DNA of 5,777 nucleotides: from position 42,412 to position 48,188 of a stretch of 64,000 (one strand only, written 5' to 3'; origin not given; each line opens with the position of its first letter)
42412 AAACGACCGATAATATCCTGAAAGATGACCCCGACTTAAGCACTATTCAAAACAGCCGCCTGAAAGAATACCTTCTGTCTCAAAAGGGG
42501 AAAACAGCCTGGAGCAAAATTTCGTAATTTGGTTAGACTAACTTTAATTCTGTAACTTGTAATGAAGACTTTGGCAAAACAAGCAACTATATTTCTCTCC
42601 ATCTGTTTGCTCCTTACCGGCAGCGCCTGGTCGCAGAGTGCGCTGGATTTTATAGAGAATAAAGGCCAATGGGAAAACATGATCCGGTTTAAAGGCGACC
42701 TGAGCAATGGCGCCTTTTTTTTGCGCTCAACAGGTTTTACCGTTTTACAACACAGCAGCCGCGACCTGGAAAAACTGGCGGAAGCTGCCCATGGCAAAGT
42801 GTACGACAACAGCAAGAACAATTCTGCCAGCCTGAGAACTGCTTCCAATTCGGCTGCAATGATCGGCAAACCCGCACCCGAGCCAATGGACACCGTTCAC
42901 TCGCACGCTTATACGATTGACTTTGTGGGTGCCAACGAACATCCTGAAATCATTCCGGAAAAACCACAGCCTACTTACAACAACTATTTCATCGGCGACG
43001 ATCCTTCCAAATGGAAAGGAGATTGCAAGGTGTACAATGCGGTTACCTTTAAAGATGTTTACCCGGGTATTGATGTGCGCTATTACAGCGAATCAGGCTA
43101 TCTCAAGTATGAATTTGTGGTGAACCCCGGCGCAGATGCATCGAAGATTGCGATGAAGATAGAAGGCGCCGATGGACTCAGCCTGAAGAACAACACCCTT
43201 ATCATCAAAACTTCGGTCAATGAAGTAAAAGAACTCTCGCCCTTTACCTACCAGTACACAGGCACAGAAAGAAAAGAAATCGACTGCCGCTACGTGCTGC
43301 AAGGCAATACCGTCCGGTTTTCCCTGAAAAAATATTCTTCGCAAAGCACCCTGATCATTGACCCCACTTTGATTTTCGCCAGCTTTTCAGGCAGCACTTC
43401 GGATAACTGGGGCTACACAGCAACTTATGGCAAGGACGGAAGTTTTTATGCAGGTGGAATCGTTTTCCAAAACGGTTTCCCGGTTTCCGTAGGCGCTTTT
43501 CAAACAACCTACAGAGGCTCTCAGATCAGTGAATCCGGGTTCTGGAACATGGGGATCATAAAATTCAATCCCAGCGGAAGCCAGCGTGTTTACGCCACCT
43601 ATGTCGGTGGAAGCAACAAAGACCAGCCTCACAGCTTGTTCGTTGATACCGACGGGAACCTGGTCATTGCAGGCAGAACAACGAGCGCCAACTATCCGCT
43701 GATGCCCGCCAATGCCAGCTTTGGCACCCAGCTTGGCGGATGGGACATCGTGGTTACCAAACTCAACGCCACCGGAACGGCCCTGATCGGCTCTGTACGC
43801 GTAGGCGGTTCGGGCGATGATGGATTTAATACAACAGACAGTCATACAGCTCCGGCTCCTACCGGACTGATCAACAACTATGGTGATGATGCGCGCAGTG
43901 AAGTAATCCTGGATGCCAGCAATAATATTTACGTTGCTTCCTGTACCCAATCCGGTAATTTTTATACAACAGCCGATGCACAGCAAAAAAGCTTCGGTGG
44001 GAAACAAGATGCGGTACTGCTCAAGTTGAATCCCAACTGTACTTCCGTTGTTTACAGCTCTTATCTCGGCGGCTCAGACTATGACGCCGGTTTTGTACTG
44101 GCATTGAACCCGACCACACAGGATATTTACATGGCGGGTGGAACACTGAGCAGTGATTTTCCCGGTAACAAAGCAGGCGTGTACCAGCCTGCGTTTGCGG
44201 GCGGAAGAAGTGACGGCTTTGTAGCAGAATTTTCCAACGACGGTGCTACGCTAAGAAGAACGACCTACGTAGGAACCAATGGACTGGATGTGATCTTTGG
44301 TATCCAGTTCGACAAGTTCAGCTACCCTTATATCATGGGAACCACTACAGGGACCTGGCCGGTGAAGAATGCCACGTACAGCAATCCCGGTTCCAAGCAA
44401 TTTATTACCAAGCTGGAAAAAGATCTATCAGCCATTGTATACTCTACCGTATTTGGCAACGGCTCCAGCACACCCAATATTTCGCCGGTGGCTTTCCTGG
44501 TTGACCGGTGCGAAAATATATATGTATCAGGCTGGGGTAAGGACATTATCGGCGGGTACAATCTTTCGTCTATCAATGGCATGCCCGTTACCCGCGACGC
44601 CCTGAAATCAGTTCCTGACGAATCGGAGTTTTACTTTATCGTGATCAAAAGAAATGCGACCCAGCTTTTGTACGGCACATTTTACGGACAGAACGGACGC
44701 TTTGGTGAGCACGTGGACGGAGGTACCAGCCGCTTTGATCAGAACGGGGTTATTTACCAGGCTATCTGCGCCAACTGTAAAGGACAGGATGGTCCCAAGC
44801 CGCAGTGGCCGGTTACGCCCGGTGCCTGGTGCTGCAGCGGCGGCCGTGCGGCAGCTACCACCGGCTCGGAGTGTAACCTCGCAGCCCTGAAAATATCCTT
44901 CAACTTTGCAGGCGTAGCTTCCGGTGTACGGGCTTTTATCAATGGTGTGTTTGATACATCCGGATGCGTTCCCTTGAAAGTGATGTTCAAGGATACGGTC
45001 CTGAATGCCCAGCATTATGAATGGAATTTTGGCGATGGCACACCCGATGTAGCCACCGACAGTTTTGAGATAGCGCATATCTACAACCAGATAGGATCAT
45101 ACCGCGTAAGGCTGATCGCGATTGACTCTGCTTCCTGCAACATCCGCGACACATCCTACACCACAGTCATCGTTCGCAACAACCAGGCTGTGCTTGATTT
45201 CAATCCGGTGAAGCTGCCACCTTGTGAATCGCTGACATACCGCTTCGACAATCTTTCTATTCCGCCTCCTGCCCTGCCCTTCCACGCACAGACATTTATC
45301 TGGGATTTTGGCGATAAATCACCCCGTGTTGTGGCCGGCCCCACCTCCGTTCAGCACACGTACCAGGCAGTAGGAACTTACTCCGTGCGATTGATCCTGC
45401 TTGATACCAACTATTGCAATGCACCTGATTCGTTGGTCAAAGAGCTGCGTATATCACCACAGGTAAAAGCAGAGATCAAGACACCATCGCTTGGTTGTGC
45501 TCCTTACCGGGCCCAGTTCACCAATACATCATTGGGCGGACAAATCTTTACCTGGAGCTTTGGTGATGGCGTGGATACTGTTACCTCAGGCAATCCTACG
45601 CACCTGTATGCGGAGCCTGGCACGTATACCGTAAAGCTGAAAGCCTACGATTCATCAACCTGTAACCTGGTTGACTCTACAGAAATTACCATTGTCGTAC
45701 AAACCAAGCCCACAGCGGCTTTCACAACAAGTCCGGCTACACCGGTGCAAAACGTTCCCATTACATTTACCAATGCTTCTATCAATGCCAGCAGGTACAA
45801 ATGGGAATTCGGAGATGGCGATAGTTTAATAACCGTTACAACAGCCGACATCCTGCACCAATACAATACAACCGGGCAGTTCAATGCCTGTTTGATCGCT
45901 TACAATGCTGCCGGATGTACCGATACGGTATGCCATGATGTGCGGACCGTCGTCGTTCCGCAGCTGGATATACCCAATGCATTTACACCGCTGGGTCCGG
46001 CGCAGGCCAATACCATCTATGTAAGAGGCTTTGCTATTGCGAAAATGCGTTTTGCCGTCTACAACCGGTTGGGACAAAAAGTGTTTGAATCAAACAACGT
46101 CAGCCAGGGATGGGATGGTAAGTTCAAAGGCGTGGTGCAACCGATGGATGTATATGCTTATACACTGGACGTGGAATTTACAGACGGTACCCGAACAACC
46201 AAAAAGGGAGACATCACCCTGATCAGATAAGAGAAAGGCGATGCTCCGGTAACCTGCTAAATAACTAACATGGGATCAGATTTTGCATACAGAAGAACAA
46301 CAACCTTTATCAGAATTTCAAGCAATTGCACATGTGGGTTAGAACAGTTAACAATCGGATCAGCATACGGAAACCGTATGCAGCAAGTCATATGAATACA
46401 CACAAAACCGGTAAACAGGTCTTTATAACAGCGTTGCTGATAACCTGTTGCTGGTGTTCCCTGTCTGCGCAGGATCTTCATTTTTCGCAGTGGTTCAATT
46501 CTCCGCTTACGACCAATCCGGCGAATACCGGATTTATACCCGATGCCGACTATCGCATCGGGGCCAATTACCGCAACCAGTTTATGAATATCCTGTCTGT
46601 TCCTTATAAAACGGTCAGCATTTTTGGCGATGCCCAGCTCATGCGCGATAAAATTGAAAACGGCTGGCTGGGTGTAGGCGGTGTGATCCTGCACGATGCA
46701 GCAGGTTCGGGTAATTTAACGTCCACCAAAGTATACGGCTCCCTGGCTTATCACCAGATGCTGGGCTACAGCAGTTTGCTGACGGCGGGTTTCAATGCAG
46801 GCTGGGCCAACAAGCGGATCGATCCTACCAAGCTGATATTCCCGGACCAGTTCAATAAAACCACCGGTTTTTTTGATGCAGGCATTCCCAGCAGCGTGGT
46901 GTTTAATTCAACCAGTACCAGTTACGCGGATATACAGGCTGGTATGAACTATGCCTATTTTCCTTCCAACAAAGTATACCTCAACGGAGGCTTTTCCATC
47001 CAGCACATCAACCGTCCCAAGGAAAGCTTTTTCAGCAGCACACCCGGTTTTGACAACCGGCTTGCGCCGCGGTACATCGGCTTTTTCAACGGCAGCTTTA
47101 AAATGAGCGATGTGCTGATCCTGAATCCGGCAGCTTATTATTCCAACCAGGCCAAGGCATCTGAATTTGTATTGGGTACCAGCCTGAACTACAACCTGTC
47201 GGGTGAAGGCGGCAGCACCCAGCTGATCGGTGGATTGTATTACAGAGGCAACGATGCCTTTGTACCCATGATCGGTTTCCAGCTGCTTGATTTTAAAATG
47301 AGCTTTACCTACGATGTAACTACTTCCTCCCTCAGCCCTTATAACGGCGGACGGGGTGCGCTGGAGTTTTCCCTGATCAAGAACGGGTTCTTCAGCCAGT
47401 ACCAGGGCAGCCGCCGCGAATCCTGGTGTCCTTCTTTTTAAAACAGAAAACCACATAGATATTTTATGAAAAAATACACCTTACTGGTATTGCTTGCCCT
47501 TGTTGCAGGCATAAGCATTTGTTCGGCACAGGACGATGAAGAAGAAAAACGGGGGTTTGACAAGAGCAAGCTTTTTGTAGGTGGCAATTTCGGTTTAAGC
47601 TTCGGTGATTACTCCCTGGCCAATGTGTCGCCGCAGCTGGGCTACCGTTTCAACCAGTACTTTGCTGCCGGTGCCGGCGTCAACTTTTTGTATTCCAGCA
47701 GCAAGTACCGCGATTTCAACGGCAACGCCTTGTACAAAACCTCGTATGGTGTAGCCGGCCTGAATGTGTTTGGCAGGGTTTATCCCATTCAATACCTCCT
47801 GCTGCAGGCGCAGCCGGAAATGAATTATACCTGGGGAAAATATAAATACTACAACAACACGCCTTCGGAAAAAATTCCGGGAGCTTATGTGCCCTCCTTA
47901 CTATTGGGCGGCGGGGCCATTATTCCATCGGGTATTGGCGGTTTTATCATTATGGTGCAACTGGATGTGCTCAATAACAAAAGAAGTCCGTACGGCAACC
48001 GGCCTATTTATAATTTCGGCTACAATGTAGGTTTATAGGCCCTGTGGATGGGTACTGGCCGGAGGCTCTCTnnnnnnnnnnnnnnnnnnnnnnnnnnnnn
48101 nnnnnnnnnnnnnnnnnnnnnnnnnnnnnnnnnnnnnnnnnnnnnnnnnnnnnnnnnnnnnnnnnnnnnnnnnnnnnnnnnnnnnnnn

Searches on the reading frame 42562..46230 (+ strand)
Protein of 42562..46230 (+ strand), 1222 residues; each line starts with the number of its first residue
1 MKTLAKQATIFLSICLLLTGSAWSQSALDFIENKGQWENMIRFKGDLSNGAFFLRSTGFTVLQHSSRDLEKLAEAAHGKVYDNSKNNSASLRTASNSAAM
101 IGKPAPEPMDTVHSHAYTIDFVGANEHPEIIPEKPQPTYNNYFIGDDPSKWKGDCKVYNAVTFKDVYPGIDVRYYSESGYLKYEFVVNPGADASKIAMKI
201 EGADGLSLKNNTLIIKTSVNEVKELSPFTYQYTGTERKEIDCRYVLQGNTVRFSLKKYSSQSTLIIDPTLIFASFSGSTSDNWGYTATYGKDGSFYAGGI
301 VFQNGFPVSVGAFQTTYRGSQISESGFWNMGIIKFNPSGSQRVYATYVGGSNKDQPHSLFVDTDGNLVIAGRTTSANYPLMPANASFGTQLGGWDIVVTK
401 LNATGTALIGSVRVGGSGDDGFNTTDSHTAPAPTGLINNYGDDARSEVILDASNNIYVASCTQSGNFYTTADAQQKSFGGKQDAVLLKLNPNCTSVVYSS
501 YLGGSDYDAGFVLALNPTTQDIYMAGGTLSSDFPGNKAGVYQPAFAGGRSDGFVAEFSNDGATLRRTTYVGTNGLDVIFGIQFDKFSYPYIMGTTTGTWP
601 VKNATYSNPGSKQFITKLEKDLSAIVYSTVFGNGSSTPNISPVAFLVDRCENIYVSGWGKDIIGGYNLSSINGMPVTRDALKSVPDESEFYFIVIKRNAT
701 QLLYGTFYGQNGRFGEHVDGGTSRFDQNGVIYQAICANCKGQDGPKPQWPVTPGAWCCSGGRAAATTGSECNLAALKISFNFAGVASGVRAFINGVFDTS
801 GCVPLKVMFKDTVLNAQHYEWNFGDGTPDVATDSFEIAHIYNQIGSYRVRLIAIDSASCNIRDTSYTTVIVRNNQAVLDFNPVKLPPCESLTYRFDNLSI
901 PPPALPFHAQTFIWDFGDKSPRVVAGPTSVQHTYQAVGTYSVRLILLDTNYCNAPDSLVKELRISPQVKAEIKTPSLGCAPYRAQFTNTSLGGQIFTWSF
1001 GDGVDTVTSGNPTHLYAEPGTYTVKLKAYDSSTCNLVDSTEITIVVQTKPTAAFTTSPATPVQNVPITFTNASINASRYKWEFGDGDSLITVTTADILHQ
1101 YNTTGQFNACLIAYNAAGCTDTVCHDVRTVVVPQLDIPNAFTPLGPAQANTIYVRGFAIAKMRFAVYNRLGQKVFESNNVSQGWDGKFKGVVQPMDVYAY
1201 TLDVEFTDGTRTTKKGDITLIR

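Call 55: search_protein_families(library=pfam, proteins=[window:42562-46230:+], max_evalue=0.001)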
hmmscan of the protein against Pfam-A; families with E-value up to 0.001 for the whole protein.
window:42562-46230:+ (1222 aa): 5 families
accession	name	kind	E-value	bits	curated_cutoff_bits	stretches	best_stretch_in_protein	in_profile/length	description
PF25778.1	DUF7948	-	2.3e-73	247.2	27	1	30-269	1-214/214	Domain of unknown function (DUF7948)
PF18911.6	PKD_4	-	4.4e-41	139.3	27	4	983-1043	23-84/85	PKD domain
PF00801.26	PKD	-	9.5e-31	106.1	23.5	4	817-858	30-70/80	PKD domain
PF13585.12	CHU_C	-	3.6e-11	43.5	27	1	1136-1219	2-85/86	CHU_C Type IX secretion signal domain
PF06739.17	SBBP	-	9.8e-08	32.3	20.5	1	343-379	1-38/38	Beta-propeller repeat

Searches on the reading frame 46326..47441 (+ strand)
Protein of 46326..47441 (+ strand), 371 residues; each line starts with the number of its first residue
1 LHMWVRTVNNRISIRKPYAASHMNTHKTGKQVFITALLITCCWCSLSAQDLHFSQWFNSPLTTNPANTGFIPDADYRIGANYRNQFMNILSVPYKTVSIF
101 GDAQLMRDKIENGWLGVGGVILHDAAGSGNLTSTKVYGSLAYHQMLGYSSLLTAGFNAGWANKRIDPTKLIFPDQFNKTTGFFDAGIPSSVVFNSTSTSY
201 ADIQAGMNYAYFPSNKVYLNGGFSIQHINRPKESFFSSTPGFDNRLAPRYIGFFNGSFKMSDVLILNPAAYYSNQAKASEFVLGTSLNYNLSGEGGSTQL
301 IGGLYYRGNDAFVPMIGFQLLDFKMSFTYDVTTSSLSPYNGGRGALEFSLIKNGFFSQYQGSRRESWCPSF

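Call 54: search_protein_families(library=pfam, proteins=[window:46326-47441:+], max_evalue=0.001)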
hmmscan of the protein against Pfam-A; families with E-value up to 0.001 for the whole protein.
window:46326-47441:+ (371 aa): 1 family
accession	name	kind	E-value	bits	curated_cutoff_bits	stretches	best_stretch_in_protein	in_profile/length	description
PF11751.14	PorP_SprF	-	4.2e-35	122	22.3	1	47-342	3-265/273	Type IX secretion system membrane protein PorP/SprF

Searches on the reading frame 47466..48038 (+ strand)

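Call 54: search_protein_families(library=pfam, proteins=[window:47466-48038:+], max_evalue=0.001)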
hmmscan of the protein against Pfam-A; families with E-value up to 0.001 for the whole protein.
window:47466-48038:+ (190 aa): 1 family
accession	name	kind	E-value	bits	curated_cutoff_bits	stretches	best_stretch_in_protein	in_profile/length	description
PF13505.12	OMP_b-brl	-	0.00037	21.1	28.7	1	10-132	3-122/175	Outer membrane protein beta-barrel domain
